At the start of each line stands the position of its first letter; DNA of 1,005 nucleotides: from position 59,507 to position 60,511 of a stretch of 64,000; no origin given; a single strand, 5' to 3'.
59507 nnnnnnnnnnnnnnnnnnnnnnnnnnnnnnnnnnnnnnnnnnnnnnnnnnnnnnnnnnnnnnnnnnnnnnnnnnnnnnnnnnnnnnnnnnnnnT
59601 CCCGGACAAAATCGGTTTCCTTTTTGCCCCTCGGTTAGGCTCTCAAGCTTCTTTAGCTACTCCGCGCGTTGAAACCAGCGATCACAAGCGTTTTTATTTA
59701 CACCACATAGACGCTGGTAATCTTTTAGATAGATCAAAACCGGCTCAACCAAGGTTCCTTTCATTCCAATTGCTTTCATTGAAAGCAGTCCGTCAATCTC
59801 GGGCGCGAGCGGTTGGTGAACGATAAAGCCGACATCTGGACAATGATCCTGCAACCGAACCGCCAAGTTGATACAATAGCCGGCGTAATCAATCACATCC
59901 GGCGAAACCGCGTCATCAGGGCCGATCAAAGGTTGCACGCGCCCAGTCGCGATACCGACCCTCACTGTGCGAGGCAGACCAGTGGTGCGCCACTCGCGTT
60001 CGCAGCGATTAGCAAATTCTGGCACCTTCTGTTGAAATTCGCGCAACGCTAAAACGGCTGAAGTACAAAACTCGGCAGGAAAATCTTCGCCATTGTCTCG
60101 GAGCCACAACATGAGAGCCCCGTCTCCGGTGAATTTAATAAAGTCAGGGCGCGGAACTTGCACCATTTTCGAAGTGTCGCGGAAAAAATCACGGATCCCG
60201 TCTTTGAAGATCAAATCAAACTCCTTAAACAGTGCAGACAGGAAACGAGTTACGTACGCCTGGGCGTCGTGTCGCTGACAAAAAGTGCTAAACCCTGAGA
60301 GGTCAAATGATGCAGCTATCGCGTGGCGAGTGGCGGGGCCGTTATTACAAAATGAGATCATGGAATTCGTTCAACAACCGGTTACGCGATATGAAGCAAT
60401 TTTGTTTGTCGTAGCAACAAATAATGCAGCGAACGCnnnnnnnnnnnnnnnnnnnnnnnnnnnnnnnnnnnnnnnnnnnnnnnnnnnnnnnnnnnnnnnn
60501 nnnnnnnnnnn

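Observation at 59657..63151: Three class III nucleotidyl-cyclase homologues packed around one PycTM-like membrane protein: an expanded, multi-cyclase Pycsar-like locus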

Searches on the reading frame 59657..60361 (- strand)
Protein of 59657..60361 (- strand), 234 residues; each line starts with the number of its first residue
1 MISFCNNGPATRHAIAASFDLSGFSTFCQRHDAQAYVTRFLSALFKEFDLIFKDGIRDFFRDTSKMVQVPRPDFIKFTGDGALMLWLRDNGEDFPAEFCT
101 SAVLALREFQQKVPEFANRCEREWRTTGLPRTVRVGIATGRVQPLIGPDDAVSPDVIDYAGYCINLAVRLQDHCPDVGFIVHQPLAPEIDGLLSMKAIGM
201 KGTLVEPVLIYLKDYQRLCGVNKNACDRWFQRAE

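Call 3: search_protein_families(library=pfam, proteins=[window:59657-60361:-], max_evalue=1)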
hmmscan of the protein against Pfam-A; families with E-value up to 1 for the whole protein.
window:59657-60361:- (234 aa): 1 family
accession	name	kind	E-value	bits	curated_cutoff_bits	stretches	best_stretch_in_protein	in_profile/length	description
PF00211.25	Guanylate_cyc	-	0.012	15.7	21.9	1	20-142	15-111/183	Adenylate and Guanylate cyclase catalytic domain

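Call 4: search_protein_families(library=padloc, proteins=[window:59657-60361:-], max_evalue=1)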
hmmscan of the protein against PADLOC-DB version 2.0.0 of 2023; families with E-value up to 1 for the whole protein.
window:59657-60361:- (234 aa): 2 families
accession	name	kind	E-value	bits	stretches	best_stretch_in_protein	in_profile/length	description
PDLC00734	PycC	-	0.0013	16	1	10-143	186-295/374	Pycsar cyclase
PDLC02369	PycC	-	0.058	10.9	1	71-142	88-146/248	-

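Call 5: search_protein_families(library=ncbifam, proteins=[window:59657-60361:-], max_evalue=0.1)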
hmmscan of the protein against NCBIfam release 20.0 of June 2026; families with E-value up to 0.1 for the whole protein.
window:59657-60361:- (234 aa): 0 families

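Call 6: search_solved_structures(query=window:59657-60361:-, max_evalue=10, show_alignments=2)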
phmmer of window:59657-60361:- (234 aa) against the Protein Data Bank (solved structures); distinct sequences matched with E-value up to 10: 2.
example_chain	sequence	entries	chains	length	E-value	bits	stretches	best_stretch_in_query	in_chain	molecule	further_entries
3f3b_A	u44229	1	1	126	0.35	13.7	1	117-189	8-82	Phage-like element PBSX protein xkdH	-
3b7m_A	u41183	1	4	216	0.61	12.9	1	70-97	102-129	CELLULASE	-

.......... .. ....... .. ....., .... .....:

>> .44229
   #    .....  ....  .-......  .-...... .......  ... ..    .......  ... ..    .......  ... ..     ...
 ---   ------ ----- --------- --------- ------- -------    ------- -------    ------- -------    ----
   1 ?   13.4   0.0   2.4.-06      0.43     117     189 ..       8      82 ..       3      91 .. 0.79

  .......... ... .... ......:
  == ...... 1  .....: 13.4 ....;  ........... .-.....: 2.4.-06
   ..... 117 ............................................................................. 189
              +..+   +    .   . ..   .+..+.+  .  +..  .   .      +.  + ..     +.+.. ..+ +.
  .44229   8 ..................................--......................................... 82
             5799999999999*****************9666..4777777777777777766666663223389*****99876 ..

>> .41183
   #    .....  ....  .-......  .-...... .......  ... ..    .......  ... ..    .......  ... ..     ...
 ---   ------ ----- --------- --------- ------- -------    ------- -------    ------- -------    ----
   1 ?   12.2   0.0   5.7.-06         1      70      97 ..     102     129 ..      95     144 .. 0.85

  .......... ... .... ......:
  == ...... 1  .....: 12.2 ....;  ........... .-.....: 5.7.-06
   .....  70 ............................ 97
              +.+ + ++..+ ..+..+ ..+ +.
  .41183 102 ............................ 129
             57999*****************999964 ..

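Call 9: find_homologous_proteins(query=window:59657-60361:-, max_evalue=0.001)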
Query window:59657-60361:- (234 aa): 116 proteins with E <= 0.001 among 486 candidates.
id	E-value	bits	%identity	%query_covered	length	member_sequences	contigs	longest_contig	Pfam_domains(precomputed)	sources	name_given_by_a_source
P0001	3.5e-159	546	100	100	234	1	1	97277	-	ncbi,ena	-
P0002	4.9e-92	326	65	93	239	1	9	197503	-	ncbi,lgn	-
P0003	2.2e-87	311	59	98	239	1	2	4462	-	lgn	-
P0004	2.0e-85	304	61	93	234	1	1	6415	-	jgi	jgi:class 3 adenylate cyclase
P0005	8.8e-84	299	59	94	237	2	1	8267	-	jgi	jgi:class 3 adenylate cyclase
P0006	1.4e-83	298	60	94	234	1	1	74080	-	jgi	jgi:class 3 adenylate cyclase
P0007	6.4e-82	293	58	92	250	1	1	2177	-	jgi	jgi:class 3 adenylate cyclase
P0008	7.1e-81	289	58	92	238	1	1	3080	-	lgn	-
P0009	1.2e-80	289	55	92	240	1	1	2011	-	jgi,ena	-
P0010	3.9e-80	287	58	92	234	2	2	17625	-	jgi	jgi:class 3 adenylate cyclase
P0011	5.1e-80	287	57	92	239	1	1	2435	-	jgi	jgi:hypothetical protein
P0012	7.1e-80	286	56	94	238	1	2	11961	-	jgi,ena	jgi:class 3 adenylate cyclase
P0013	3.7e-78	281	57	94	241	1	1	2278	-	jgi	jgi:class 3 adenylate cyclase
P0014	2.6e-77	278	56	92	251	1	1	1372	-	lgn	-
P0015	4.3e-76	274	56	92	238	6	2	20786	-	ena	-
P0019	1.6e-72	262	54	94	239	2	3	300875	-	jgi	jgi:class 3 adenylate cyclase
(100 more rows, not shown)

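Call 11: find_encoding_contigs(protein=P0002, flank=6000, max_places=3)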
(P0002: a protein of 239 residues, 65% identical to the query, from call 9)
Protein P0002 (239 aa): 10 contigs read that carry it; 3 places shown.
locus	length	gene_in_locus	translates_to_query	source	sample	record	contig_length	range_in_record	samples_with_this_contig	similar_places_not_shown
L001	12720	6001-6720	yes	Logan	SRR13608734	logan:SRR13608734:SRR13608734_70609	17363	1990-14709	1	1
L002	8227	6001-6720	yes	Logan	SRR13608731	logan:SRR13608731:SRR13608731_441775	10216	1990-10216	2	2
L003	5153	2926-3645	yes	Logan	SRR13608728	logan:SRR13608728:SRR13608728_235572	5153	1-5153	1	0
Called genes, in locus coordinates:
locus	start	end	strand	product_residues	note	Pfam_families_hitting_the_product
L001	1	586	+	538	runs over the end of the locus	-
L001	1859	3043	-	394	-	-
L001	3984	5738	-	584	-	PF04932:Wzy_C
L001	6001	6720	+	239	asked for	-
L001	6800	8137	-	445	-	PF00589:Phage_integrase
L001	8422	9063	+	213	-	PF00834:Ribul_P_3_epim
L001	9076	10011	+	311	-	PF00294:PfkB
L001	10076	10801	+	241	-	PF12773:DZR (weak), PF13453:Zn_ribbon_TFIIB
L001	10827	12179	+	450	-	-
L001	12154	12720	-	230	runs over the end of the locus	-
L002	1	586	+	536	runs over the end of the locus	-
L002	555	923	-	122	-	-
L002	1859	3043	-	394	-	-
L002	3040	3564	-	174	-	-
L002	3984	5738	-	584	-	PF04932:Wzy_C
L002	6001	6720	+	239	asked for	-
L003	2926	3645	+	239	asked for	-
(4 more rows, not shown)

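Call 12: find_encoding_contigs(protein=P0019, flank=6000, max_places=3)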
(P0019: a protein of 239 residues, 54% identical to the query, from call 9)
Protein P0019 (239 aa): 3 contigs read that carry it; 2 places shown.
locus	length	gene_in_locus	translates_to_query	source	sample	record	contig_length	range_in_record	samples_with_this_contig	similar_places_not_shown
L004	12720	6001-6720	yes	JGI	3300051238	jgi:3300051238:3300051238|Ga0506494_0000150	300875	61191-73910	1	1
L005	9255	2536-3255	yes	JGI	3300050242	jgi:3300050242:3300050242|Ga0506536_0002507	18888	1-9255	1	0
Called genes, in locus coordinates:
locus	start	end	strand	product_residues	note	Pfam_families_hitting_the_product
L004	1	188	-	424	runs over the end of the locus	PF01266:DAO (faint), PF03486:HI0933_like (faint), PF07992:Pyr_redox_2, PF00070:Pyr_redox, PF22366:NDH2_C (weak)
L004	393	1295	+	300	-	PF13365:Trypsin_2 (weak)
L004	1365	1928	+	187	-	-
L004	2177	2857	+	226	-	-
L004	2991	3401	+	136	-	-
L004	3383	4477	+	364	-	PF00753:Lactamase_B (faint)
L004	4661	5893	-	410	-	PF14020:DUF4236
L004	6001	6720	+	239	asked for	-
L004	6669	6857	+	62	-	-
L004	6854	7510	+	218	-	-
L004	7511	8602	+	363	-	PF01381:HTH_3, PF06114:Peptidase_M78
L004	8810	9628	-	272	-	-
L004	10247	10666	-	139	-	PF20213:DUF6573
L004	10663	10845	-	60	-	PF08845:SymE_toxin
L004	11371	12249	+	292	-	PF07963:N_methyl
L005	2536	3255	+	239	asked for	-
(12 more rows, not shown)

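Call 13: find_encoding_contigs(protein=P0006, flank=6000, max_places=2)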
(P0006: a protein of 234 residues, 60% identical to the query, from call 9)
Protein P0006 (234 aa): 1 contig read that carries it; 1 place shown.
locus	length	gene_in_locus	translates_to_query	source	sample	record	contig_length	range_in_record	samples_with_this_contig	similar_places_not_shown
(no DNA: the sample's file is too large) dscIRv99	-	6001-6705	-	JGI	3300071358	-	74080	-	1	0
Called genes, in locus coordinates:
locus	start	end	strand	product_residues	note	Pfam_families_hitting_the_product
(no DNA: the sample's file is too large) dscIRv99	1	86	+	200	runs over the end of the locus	PF01381:HTH_3, PF13560:HTH_31 (weak)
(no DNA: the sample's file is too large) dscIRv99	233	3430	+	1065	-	-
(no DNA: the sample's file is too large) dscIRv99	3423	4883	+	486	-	PF13086:AAA_11, PF13087:AAA_12, PF18741:MTES_1575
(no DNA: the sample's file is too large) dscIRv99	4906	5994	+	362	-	PF22915:ARMH5 (weak), PF16940:Tic110 (weak)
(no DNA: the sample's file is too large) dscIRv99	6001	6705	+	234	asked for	-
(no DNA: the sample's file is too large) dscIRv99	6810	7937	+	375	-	PF06114:Peptidase_M78 (weak)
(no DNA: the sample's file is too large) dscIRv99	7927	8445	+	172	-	-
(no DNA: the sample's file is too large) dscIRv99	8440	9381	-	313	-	PF01068:DNA_ligase_A_M, PF04679:DNA_ligase_A_C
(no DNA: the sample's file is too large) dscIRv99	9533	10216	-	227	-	-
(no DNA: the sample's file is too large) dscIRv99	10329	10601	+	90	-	-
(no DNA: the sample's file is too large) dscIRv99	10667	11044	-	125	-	-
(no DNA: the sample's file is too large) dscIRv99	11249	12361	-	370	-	-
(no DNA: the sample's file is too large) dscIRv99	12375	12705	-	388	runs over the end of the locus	PF06559:DCD_N, PF22769:DCD, PF22569:DCD_C, PF22769:DCD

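Call 22: list_cluster_members(proteins=[window:59657-60361:-, window:60437-61261:+, window:62549-63151:-])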
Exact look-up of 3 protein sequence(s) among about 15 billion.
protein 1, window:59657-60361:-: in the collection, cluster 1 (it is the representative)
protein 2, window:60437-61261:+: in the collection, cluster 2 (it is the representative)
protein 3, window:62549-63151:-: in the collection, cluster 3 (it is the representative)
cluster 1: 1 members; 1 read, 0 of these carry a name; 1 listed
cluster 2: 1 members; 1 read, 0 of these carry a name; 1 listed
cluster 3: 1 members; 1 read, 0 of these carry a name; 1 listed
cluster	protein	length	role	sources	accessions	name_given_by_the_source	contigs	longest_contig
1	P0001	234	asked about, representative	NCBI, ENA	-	-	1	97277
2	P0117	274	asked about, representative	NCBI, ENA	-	-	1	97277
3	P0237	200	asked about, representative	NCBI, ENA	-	-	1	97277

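Call 46: find_related_loci(query=A3, collection=viral_contigs, flank=6000)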
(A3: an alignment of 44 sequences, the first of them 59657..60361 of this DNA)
Query A3 (234 aa) in viral_contigs; peptide patterns used: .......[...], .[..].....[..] (x = any residue, [..] = any of these).
24 stretches matched a pattern, but none encodes a relative of the query by tblastn (E <= 1e-3).

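Call 51: predict_structure(alignment_id=A3)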
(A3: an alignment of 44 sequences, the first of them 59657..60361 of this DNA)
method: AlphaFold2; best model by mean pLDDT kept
length: 234 residues; sequences in the alignment: 44
mean_pLDDT: 91.5   pTM: 0.88
mean pLDDT of the five models: 91.5, 91.3, 91.3, 91.2, 90.6
residues with pLDDT >= 90: 188; 70-90: 29; 50-70: 17; < 50: 0
segments of 3 or more residues with pLDDT < 50: none
pLDDT, mean of each block of 10 residues (from residue 1): 80 98 96 96 93 67 70 94 97 94 96 97 97 98 87 87 97 95 96 96 88 97 93 88
secondary structure, 60 per line:
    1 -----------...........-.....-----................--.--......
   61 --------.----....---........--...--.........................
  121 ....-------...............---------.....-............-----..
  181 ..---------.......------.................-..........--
elements in order: E12-22 H24-28 H34-49 H55-60 E74-77 E81-88 H96-124 E132-146 E156-160 H162-173 E179-182 E192-198 E205-211 H212-221 H223-229 E230-232

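Call 54: fold_search(model_id=the predicted structure, library=pdb)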
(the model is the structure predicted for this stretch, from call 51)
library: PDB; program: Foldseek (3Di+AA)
matches with E <= 10: 531; with E <= 0.001: 124
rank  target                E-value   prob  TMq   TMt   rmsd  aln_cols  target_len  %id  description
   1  3r5g_A                2.3e-08  1.00  0.58  0.67   4.9       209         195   18  Crystal structure of the adenylyl cyclase CyaB from P. aeruginosa (released 2012-01-11)
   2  3r5g_B                3.2e-08  1.00  0.59  0.68   4.6       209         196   18  Crystal structure of the adenylyl cyclase CyaB from P. aeruginosa (released 2012-01-11)
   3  8hbf_B                5.1e-08  1.00  0.57  0.26   4.8       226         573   14  Structure of human soluble guanylate cyclase in the NO+Rio state at 3.1 angstrom (released 2023-04-19)
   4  2w01_B                5.4e-08  1.00  0.62  0.73   4.3       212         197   17  Crystal structure of the guanylyl cyclase Cya2 (released 2008-09-30)
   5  1wc1_A                6.5e-08  1.00  0.59  0.69   4.7       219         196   18  Soluble adenylyl cyclase CyaC from S. platensis in complex with Rp- ATPalphaS (released 2004-12-20)
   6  1wc3_B                7.3e-08  1.00  0.57  0.67   4.8       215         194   19  Soluble adenylyl cyclase CyaC from S. platensis in complex with alpha, beta-methylene-ATP and Strontium (released 2004-12-20)
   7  1wc5_A                7.8e-08  1.00  0.61  0.72   4.2       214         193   16  Soluble adenylyl cyclase CyaC from S. platensis in complex with alpha, beta-methylene-ATP in presence of bicarbonate (released 2004-12-20)
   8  2bw7_B                8.8e-08  1.00  0.61  0.72   4.2       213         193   20  A novel mechanism for adenylyl cyclase inhibition from the crystal structure of its complex with catechol estrogen (released 2005-07-20)
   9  1wc0_A                8.8e-08  1.00  0.58  0.67   5.3       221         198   17  Soluble adenylyl cyclase CyaC from S. platensis in complex with alpha, beta-methylene-ATP (released 2004-12-20)
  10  1wc1_C                9.3e-08  1.00  0.59  0.70   4.4       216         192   18  Soluble adenylyl cyclase CyaC from S. platensis in complex with Rp- ATPalphaS (released 2004-12-20)
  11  6jt2_B                9.9e-08  1.00  0.58  0.26   4.8       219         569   16  Structure of human soluble guanylate cyclase in the NO activated state (released 2019-09-04)
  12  1wc1_B                1.5e-07  1.00  0.58  0.68   4.9       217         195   18  Soluble adenylyl cyclase CyaC from S. platensis in complex with Rp- ATPalphaS (released 2004-12-20)
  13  1wc5_D                1.5e-07  1.00  0.58  0.69   4.8       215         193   18  Soluble adenylyl cyclase CyaC from S. platensis in complex with alpha, beta-methylene-ATP in presence of bicarbonate (released 2004-12-20)
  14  1wc4_A                1.6e-07  1.00  0.59  0.67   5.0       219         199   16  Soluble adenylyl cyclase CyaC from S. platensis in complex with alpha, beta-methylene-ATP and Europium (released 2004-12-20)
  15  1wc4_B                1.8e-07  1.00  0.61  0.72   4.5       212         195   20  Soluble adenylyl cyclase CyaC from S. platensis in complex with alpha, beta-methylene-ATP and Europium (released 2004-12-20)
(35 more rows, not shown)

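Call 55: search_dna_similar(query=window:59657-60361:-, collection=plasmids, mode=protein, max_evalue=0.00001, max_rows=15)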
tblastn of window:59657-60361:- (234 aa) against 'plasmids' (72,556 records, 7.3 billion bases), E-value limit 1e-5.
No match.

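Call 75: search_protein_families(library=phrogs, proteins=[window:59657-60361:-], max_evalue=0.001)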
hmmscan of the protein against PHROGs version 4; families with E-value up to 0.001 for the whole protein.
window:59657-60361:- (234 aa): 0 families

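Call 78: search_protein_representatives(alignment_id=A3)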
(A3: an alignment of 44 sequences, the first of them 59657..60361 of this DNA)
Query: 44 sequences, 235 profile positions. Proteins with E-value up to 0.001 (for the whole library): 544; up to 1e-10: 240; up to 1e-30: 53. The best 150 are listed.
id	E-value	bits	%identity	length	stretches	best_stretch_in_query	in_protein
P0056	1.4e-93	328.7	-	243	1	1-233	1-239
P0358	2.0e-91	321.7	-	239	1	1-232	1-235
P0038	1.3e-90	319.0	-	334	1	1-233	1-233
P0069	1.7e-90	318.7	-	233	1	1-232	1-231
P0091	2.4e-88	311.6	-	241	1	1-233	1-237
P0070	5.4e-82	290.8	-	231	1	1-232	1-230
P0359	1.9e-80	285.8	-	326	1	1-233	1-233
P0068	1.6e-79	282.7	-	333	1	1-231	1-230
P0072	9.9e-78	276.9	-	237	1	1-232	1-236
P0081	2.5e-77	275.5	-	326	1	1-220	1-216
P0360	2.5e-76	272.3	-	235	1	1-232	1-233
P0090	4.3e-74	265.0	-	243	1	3-225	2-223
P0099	1.0e-65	237.5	-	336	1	3-219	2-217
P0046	2.4e-65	236.3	-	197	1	1-174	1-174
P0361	1.5e-64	233.8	-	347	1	3-224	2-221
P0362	7.9e-63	228.1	-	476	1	3-224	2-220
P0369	4.3e-46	173.3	-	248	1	5-231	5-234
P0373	1.0e-40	155.7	-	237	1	5-232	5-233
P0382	3.9e-37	144.0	-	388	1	3-231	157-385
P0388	1.3e-33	132.5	-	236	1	5-231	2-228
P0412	3.5e-25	104.9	-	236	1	6-231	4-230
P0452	1.5e-19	86.5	-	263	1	14-226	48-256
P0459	2.5e-19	85.8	-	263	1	9-226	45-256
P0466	2.4e-18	82.5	-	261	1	12-223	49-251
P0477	4.1e-17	78.5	-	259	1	11-227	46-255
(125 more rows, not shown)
